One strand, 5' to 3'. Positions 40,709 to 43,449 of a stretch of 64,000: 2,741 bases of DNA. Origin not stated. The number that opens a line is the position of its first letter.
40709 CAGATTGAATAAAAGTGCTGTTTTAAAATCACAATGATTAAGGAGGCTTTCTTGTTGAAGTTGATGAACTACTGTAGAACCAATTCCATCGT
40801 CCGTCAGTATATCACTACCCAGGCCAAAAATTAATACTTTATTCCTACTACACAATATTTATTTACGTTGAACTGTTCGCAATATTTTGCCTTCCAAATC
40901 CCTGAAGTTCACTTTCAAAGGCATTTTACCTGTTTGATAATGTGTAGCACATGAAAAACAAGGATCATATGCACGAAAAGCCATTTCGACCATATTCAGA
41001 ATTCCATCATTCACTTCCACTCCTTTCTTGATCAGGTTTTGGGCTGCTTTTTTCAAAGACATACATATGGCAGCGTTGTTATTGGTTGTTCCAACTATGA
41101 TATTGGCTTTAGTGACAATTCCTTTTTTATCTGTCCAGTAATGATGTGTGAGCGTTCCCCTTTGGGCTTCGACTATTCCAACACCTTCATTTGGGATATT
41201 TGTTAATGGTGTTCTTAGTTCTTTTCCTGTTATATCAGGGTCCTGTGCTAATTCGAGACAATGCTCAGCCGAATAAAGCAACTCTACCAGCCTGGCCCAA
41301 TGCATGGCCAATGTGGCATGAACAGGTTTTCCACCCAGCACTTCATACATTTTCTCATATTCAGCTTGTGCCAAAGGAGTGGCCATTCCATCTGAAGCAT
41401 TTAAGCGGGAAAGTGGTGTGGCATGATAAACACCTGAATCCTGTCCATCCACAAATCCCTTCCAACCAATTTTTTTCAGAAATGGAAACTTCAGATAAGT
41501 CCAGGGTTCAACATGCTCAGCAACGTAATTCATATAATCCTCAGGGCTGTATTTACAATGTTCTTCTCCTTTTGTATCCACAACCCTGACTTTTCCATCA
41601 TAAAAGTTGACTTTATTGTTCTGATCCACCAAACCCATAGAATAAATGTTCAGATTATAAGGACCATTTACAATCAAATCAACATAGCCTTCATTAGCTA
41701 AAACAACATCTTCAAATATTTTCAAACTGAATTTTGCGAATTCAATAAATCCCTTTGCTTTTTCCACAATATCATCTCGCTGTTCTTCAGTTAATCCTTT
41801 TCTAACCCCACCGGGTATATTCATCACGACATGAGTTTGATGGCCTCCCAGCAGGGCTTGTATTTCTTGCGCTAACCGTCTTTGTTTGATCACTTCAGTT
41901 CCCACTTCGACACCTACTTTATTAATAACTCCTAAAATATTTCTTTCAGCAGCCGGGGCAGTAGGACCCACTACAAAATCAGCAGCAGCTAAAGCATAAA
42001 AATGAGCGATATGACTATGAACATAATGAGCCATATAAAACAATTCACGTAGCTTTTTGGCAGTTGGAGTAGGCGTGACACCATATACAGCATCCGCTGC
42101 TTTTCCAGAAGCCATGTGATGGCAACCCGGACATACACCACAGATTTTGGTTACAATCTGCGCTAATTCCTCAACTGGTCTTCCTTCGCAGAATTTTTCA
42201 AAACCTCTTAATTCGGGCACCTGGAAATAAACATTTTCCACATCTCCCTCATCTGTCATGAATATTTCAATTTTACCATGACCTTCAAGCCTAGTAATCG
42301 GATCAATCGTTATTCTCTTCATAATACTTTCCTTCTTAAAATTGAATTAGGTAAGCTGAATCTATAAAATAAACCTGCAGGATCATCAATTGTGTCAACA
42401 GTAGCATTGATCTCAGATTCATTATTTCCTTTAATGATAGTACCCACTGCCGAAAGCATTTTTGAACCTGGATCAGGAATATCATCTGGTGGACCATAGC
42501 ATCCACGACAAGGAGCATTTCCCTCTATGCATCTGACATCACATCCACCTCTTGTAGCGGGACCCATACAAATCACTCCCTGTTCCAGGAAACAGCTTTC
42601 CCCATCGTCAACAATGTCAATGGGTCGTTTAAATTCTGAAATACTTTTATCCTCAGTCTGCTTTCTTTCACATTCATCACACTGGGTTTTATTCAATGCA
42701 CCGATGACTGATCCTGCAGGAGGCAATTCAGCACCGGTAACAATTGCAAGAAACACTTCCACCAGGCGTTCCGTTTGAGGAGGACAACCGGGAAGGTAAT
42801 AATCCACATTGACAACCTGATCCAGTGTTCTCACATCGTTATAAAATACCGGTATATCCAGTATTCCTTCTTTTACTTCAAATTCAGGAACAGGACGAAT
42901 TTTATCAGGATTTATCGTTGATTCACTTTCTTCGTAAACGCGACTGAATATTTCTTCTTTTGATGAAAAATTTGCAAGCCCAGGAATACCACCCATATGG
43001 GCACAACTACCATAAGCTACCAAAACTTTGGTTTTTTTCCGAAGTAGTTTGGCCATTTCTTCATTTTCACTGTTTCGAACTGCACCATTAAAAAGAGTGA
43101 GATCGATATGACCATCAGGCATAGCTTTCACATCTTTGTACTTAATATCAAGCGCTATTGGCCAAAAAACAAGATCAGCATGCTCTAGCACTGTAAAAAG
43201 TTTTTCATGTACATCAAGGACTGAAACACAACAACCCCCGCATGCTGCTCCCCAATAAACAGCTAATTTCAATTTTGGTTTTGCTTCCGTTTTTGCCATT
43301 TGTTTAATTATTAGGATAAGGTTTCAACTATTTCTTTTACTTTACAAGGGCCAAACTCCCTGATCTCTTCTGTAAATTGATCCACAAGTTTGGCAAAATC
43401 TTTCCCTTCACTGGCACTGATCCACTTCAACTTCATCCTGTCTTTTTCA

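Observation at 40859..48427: Mvh-type [NiFe] hydrogenase operon with two complementary HdrA paralogs and a QmoC-like FeS/membrane subunit, but no HdrB/HdrC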

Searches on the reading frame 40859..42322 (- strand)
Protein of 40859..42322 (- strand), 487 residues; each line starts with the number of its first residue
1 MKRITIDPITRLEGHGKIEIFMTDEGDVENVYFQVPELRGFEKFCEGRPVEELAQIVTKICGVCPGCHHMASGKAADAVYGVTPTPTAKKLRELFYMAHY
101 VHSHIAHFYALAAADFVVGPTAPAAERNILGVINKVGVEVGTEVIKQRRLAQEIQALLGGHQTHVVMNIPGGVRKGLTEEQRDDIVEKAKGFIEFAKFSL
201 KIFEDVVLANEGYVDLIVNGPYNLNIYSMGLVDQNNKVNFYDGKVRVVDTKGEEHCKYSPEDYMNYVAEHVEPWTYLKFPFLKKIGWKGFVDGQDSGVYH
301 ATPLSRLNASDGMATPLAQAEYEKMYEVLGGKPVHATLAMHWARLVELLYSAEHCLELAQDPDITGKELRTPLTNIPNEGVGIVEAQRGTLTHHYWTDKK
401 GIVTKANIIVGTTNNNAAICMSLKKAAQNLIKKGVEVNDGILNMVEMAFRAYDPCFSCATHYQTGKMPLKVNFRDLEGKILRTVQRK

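Call 3: search_protein_families(library=pfam, proteins=[window:40859-42322:-], max_evalue=0.01)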
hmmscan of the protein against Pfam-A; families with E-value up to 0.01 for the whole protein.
window:40859-42322:- (487 aa): 1 family
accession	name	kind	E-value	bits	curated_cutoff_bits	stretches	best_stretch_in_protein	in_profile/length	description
PF00374.24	NiFeSe_Hases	-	1.5e-34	120.3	25.8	2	39-117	1-79/508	Nickel-dependent hydrogenase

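Call 4: search_protein_families(library=ncbifam, proteins=[window:40859-42322:-], max_evalue=0.01)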
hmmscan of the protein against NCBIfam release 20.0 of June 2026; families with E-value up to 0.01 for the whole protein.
window:40859-42322:- (487 aa): 10 families
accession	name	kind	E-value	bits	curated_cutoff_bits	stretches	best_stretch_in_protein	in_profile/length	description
NF041785.2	VhuA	equivalog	7.1e-112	374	800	1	1-432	1-418/418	F420-non-reducing hydrogenase Vhu subunit A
NF033181.1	NiFeSe_hydrog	equivalog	4.6e-53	180.9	600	2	1-121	1-120/507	nickel-dependent hydrogenase large subunit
NF045518.1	H2_NiFeSe_large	exception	1.4e-51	175.8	780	1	3-462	3-481/485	NiFeSe hydrogenase large subunit HysA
NF040828.1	sulfhyd_ShyA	equivalog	1.5e-41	142.6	700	2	4-205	3-196/415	NAD(P)-dependent hydrogenase/sulfhydrogenase 2 subunit alpha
TIGR03295.1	frhA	equivalog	7.1e-39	133.9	392.5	1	2-462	3-396/412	coenzyme F420 hydrogenase subunit alpha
NF040832.1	sulfhyd_HydA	equivalog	1.3e-35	123.4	880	1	4-461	5-422/426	NADPH-dependent hydrogenase/sulfhydrogenase 1 subunit alpha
NF007778.0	PRK10467.1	equivalog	2e-29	102.3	969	2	2-121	3-121/567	hydrogenase 2 large subunit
NF007550.0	PRK10170.1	equivalog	3.2e-22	78.7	1101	1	2-117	17-132/597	Ni/Fe-hydrogenase large subunit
NF041786.2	VhuU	equivalog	7.8e-10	38.4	70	1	436-461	2-27/45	F420-non-reducing hydrogenase selenoprotein subunit VhuU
NF004739.1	PRK06075.1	equivalog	4.7e-06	25.6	360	1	15-210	13-186/384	NADH-quinone oxidoreductase subunit D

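Call 21: search_solved_structures(query=window:40859-42322:-, max_evalue=1e-10)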
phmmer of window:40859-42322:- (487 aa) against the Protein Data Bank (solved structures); distinct sequences matched with E-value up to 1e-10: 67 (the best 60 are shown).
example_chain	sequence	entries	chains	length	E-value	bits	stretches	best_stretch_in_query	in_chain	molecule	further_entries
9sw2_F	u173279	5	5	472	2.3e-115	389.3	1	2-482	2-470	F420-non-reducing hydrogenase subunit A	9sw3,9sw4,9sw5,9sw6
5odc_F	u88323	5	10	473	8.8e-115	387.4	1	2-462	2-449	Methyl-viologen reducing hydrogenase subunit A | Methyl-viologen reducing hydrogenase, subunit A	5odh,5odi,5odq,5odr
7t2r_D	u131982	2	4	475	1.4e-112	380.1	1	3-486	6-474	NiFe hydrogenase large subunit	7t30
9sfi_g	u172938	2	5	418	5.3e-98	332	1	1-430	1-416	Coenzyme F420-reducing hydrogenase, alpha subunit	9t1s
5xf9_D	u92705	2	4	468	1.4e-91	310.8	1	2-461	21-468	NAD-reducing hydrogenase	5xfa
5jsu_B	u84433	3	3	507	8.2e-41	143.4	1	4-462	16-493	Periplasmic [NiFeSe] hydrogenase, large subunit, selenocysteine-containing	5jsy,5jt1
5jsh_B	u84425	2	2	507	2.6e-39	138.5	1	4-462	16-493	Periplasmic [NiFeSe] hydrogenase, large subunit, selenocysteine-containing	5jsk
6z8m_B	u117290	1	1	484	3.4e-39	138.1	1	4-461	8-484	Periplasmic [NiFeSe] hydrogenase, large subunit, selenocysteine-containing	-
6ruc_B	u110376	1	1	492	3.6e-39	138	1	4-461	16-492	Periplasmic [NiFeSe] hydrogenase, large subunit, selenocysteine-containing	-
6z8o_B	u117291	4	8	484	8.9e-39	136.7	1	4-461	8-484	Periplasmic [NiFeSe] hydrogenase, large subunit, selenocysteine-containing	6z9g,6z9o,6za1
6rtp_B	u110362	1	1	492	9.3e-39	136.7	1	4-461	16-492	Periplasmic [NiFeSe] hydrogenase, large subunit, selenocysteine-containing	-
6ru9_B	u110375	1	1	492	9.4e-39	136.6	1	4-461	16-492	Periplasmic [NiFeSe] hydrogenase, large subunit, selenocysteine-containing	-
3ze6_B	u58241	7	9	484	1.2e-38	136.3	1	4-461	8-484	PERIPLASMIC [NIFESE] HYDROGENASE, LARGE SUBUNIT, SELENOCYS SELENOCYSTEINE-CONTAINING | PERIPLASMIC [NIFESE] HYDROGENASE, LARGE SUBUNIT, SELENOCYSTEINE-CONTAININ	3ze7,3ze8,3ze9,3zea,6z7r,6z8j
2wpn_B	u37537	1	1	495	1.3e-38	136.2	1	4-461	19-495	PERIPLASMIC [NIFESE] HYDROGENASE, LARGE SUBUNIT, SELENOCYSTEINE-CONTAINING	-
4kl8_L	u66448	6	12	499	8.8e-36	126.9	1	3-461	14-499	Nickel-dependent hydrogenase large subunit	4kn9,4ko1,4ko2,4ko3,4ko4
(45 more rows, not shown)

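Call 71: find_homologous_proteins(query=window:40859-42322:-, max_evalue=1e-30)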
Query window:40859-42322:- (487 aa): 8000 proteins with E <= 1e-30 among 8000 candidates; the best 120 are listed.
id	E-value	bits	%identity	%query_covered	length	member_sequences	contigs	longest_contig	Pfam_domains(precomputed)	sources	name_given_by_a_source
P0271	0.0e+0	1018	88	100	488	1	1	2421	PF00374.25,PF27537.1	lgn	-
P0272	0.0e+0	1016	89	100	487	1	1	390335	PF00374.25,PF27537.1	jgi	jgi:F420-non-reducing hydrogenase large subunit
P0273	0.0e+0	1014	88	100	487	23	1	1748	PF00374.25,PF27537.1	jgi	jgi:F420-non-reducing hydrogenase large subunit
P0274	0.0e+0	1010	88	100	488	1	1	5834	PF00374.25,PF27537.1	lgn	-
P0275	2.0e-297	1005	86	100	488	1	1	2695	PF00374.25,PF27537.1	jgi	jgi:F420-non-reducing hydrogenase large subunit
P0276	5.0e-297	1003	88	100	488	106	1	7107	PF00374.25,PF27537.1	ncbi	-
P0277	1.8e-296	1002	87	100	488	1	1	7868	PF00374.25,PF27537.1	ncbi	-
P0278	2.8e-296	1001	87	100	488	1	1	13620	PF00374.25,PF27537.1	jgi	jgi:F420-non-reducing hydrogenase large subunit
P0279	1.6e-295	998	87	100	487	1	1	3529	PF00374.25,PF27537.1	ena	-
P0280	2.9e-295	998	87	100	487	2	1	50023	PF00374.25,PF27537.1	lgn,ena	-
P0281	3.5e-294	994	86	100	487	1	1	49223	PF00374.25,PF27537.1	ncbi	ncbi:Ni/Fe hydrogenase subunit alpha [Bacteroidota bacterium]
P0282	6.8e-294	993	87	100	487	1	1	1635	PF00374.25,PF27537.1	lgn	-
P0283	2.1e-293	991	86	100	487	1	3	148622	PF00374.25,PF27537.1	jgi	-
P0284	2.3e-293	991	86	100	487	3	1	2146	PF00374.25,PF27537.1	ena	-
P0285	3.0e-293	991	87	100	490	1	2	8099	PF00374.25,PF27537.1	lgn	-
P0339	2.4e-287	971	85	100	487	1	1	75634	PF00374.25,PF27537.1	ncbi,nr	ncbi:Ni/Fe hydrogenase subunit alpha [Draconibacterium sp.]|nr:Ni/Fe hydrogenase subunit alpha [Drac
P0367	1.3e-285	966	83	100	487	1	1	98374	PF00374.25,PF27537.1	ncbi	ncbi:MAG: Ni/Fe hydrogenase subunit alpha [Marinifilaceae bacterium]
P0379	3.7e-285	964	84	100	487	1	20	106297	PF00374.25,PF27537.1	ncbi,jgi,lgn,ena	jgi:F420-non-reducing hydrogenase large subunit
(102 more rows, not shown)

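Call 72: find_encoding_contigs(protein=P0339, flank=10000, max_places=1)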
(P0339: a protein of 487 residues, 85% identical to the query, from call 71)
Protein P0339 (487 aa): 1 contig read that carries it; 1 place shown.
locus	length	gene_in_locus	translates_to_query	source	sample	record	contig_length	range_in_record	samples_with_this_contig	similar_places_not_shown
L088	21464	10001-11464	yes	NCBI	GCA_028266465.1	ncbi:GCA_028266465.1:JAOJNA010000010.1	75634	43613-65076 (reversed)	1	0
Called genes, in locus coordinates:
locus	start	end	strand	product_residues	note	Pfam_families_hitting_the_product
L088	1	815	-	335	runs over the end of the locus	-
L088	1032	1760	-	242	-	PF01135:PCMT, PF00398:RrnaAD (weak), PF13649:Methyltransf_25 (faint)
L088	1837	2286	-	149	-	-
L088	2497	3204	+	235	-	PF00027:cNMP_binding, PF13545:HTH_Crp_2, PF00325:Crp (weak)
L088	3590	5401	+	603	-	PF00890:FAD_binding_2 (weak), PF07992:Pyr_redox_2 (faint), PF12831:FAD_oxidored (weak), PF13450:NAD_binding_8 (faint), PF13237:Fer4_10 (faint), PF00037:Fer4 (weak), PF12838:Fer4_7 (weak), PF13484:Fer4_16 (weak)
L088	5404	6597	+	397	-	PF25160:LdpA_Fe-S-bd (faint), PF12838:Fer4_7 (weak), PF13183:Fer4_8, PF13187:Fer4_9, PF13237:Fer4_10, PF13534:Fer4_17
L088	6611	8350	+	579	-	PF13738:Pyr_redox_3 (weak), PF00890:FAD_binding_2 (weak), PF07992:Pyr_redox_2, PF12831:FAD_oxidored, PF13450:NAD_binding_8 (weak), PF12838:Fer4_7, PF13187:Fer4_9 (weak), PF14697:Fer4_21, +5 more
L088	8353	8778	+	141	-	PF02662:FlpD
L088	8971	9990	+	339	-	PF01058:Oxidored_q6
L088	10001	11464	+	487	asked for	PF27537:HoxH, PF00374:NiFeSe_Hases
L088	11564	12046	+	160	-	PF01750:HycI (weak)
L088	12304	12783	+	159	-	-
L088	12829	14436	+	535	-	PF00884:Sulfatase, PF16347:SGSH_C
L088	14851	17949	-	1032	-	PF00873:ACR_tran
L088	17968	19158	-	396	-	PF25919:BSH_CusB (faint), PF25917:BSH_RND (weak), PF25973:BSH_CzcB, PF25975:CzcB_C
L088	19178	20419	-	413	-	PF02321:OEP (faint)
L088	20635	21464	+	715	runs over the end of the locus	PF13802:Gal_mutarotas_2, PF01055:Glyco_hydro_31_2nd, PF21365:Glyco_hydro_31_3rd, PF17137:DUF5110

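Call 73: find_encoding_contigs(protein=P0379, flank=10000, max_places=1)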
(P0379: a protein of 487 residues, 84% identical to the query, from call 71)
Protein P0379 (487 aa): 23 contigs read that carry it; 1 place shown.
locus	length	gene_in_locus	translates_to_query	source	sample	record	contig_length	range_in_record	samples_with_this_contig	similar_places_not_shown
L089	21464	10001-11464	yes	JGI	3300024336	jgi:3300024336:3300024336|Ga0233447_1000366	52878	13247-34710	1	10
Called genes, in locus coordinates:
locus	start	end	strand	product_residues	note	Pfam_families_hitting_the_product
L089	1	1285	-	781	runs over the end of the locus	PF00708:Acylphosphatase, PF07503:zf-HYPF, PF01300:Sua5_yciO_yrdC, PF17788:HypF_C, PF00814:TsaD (faint), PF22521:HypF_C_2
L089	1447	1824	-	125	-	PF04480:DUF559, PF18741:MTES_1575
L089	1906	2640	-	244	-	PF01135:PCMT, PF00398:RrnaAD (weak)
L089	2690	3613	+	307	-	PF00027:cNMP_binding, PF13545:HTH_Crp_2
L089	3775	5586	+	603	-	PF00890:FAD_binding_2 (weak), PF07992:Pyr_redox_2 (weak), PF12831:FAD_oxidored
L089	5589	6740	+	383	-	PF12838:Fer4_7 (weak), PF13183:Fer4_8, PF13187:Fer4_9 (weak), PF13237:Fer4_10 (weak), PF13534:Fer4_17 (weak)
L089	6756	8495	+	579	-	PF13738:Pyr_redox_3 (weak), PF00890:FAD_binding_2 (weak), PF07992:Pyr_redox_2 (weak), PF12831:FAD_oxidored, PF13450:NAD_binding_8, PF12838:Fer4_7 (weak), PF13187:Fer4_9 (weak), PF14697:Fer4_21, +6 more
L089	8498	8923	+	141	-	PF02662:FlpD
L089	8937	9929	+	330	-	PF01058:Oxidored_q6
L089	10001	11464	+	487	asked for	PF27537:HoxH, PF00374:NiFeSe_Hases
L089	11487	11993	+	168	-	PF01750:HycI (weak)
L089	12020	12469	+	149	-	-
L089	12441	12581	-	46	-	-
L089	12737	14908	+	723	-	PF19313:DUF5916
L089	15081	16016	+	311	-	PF00056:Ldh_1_N, PF03721:UDPG_MGDP_dh_N (faint), PF02866:Ldh_1_C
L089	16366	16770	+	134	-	PF13650:Asp_protease_2, PF13975:gag-asp_proteas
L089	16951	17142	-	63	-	-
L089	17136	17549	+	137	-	-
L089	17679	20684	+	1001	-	PF21760:SecD_1st, PF22599:SecDF_P1_head, PF02355:SecD_SecF_C, PF00873:ACR_tran (weak), PF07549:Sec_GG, PF02355:SecD_SecF_C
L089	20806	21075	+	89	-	-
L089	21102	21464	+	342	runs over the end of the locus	PF01699:Na_Ca_ex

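Call 74: find_encoding_contigs(protein=P0367, flank=10000, max_places=1)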
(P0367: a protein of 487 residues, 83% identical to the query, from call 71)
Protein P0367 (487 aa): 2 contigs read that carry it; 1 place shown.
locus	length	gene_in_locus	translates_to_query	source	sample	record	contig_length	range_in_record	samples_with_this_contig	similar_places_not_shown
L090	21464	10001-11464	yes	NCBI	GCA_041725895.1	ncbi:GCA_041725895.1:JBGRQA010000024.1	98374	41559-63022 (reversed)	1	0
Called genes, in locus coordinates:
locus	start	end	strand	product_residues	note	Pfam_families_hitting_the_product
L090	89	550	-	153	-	PF01797:Y1_Tnp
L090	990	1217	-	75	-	PF01455:HupF_HypC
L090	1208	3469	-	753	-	PF00708:Acylphosphatase, PF07503:zf-HYPF, PF01300:Sua5_yciO_yrdC, PF17788:HypF_C, PF22521:HypF_C_2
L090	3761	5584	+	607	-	PF00890:FAD_binding_2 (weak), PF07992:Pyr_redox_2 (faint), PF12831:FAD_oxidored (weak), PF13237:Fer4_10 (faint), PF12838:Fer4_7 (weak)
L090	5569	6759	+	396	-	PF25160:LdpA_Fe-S-bd (faint), PF12838:Fer4_7, PF13183:Fer4_8, PF13187:Fer4_9 (weak), PF13237:Fer4_10, PF13534:Fer4_17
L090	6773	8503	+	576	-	PF13738:Pyr_redox_3, PF00890:FAD_binding_2 (weak), PF07992:Pyr_redox_2, PF01266:DAO (weak), PF12831:FAD_oxidored, PF13450:NAD_binding_8 (weak), PF13237:Fer4_10 (weak), PF14697:Fer4_21, +6 more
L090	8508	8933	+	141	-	PF02662:FlpD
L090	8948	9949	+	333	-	PF01058:Oxidored_q6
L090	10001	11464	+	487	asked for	PF27537:HoxH, PF00374:NiFeSe_Hases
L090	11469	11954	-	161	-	PF01750:HycI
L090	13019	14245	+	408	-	PF12704:MacB_PCD, PF02687:FtsX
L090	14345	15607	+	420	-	PF12704:MacB_PCD, PF02687:FtsX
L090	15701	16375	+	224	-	-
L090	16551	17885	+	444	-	PF01546:Peptidase_M20, PF07687:M20_dimer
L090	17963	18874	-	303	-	PF00291:PALP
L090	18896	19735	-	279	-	PF00132:Hexapep (faint), PF25087:GMPPB_C (faint)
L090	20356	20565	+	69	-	PF09855:Zn_ribbon_13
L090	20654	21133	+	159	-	PF01451:LMWPc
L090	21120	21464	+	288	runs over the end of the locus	PF03881:Fructosamin_kin, PF01636:APH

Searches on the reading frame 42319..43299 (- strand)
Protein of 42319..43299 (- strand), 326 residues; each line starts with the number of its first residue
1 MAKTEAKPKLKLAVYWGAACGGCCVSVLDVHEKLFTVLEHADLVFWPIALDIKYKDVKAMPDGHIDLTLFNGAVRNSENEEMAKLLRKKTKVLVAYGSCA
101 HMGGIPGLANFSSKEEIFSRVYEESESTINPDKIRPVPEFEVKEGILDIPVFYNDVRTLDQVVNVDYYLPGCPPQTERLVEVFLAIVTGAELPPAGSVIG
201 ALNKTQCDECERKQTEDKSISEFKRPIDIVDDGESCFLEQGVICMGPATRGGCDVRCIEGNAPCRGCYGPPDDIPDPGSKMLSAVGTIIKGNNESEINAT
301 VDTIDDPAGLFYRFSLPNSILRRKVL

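Call 3: search_protein_families(library=pfam, proteins=[window:42319-43299:-], max_evalue=0.01)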
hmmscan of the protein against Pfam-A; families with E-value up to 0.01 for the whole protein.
window:42319-43299:- (326 aa): 1 family
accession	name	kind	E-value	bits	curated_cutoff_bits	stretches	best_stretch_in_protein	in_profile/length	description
PF01058.29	Oxidored_q6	-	1.3e-25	90.1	27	1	20-185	1-127/128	NADH ubiquinone oxidoreductase, 20 Kd subunit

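Call 4: search_protein_families(library=ncbifam, proteins=[window:42319-43299:-], max_evalue=0.01)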
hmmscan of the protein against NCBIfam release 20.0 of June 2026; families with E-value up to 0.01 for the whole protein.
window:42319-43299:- (326 aa): 16 families
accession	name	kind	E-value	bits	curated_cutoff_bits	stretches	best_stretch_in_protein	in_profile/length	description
NF045875.1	F420_non_VhuG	exception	7.9e-63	212.4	450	1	9-325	4-285/286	F420-non-reducing hydrogenase subunit VhuG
NF040831.1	sulfhyd_ShyD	equivalog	1.1e-24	87.4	460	2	10-139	1-122/240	NAD(P)-dependent hydrogenase/sulfhydrogenase 2 subunit delta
NF040836.1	sulfhyd_HydD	equivalog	1.1e-22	80.5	500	2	8-140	4-129/261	NADPH-dependent hydrogenase/sulfhydrogenase 1 subunit delta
TIGR03294.1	FrhG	equivalog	2.7e-16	60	245.5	2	18-106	10-94/228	coenzyme F420 hydrogenase subunit gamma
NF005012.1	PRK06411.1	subfamily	1.4e-08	34.4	116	1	153-185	121-153/166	NADH-quinone oxidoreductase subunit NuoB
TIGR01957.1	nuoB_fam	subfamily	6.9e-08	32.5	142.7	1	153-186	105-138/145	NADH-quinone oxidoreductase subunit B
NF011393.0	PRK14818.1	equivalog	4.6e-06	26.3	255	1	153-186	118-151/173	NADH dehydrogenase subunit B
NF011395.0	PRK14820.1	equivalog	6.2e-06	26.1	263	1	145-186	115-153/180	NADH-quinone oxidoreductase subunit B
NF011394.0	PRK14819.1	equivalog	1.7e-05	24.5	312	1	153-186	119-152/264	NADH-quinone oxidoreductase subunit B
NF011392.0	PRK14817.1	equivalog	2.7e-05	23.9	271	1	152-182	122-152/182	NADH-quinone oxidoreductase subunit B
NF011390.0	PRK14815.1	equivalog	8.3e-05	22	281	1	153-186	120-153/183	NADH dehydrogenase subunit B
NF011388.0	PRK14813.1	equivalog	0.00029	20.8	294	1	153-185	116-148/189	NADH dehydrogenase subunit B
NF011391.0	PRK14816.1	equivalog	0.00035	20.2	283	1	153-181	140-168/196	NADH-quinone oxidoreductase subunit B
NF045520.1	H2_NiFeSe_small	exception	0.00068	19.1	470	0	80-114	134-168/314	NiFeSe hydrogenase small subunit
NF009808.0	PRK13292.1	equivalog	0.00069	17.6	1156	1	153-184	112-143/791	NADH-quinone oxidoreductase subunit B/C/D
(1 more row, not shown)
